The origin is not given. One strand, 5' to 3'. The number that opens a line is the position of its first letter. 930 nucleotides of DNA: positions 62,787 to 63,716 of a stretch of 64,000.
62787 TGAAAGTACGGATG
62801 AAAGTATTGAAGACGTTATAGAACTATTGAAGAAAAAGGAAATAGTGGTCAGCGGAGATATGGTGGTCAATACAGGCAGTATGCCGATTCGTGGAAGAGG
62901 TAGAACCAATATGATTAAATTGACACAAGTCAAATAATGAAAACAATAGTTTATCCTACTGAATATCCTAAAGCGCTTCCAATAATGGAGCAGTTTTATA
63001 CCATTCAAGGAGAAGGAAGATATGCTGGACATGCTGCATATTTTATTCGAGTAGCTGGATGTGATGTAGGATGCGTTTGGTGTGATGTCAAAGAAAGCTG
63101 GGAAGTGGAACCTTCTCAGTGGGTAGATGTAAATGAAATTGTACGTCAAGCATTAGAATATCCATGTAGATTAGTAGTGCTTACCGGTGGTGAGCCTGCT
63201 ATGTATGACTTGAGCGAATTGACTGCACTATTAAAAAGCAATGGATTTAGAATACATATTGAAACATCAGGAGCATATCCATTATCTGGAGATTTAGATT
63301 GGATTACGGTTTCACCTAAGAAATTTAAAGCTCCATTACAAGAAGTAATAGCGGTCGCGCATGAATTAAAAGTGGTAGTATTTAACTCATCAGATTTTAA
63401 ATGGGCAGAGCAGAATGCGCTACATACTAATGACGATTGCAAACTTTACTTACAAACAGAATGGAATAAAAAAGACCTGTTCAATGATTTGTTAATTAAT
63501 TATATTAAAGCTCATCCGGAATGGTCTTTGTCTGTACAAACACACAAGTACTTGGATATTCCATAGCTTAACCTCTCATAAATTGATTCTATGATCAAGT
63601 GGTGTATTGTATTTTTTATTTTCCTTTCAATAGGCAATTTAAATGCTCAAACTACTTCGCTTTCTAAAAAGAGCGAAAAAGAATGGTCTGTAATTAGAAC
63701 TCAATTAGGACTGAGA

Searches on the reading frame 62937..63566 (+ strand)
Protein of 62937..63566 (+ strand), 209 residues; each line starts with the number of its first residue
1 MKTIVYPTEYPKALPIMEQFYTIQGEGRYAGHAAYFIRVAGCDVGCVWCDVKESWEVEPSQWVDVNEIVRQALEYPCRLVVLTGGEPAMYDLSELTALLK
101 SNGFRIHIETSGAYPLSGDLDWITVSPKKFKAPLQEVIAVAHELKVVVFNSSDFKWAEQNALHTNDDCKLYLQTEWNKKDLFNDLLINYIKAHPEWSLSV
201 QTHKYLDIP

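Call 78: find_encoding_contigs(protein=window:62937-63566:+, flank=10000, max_places=4)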
Protein window:62937-63566:+ (209 aa): no gene with exactly this product is on record in the collection.
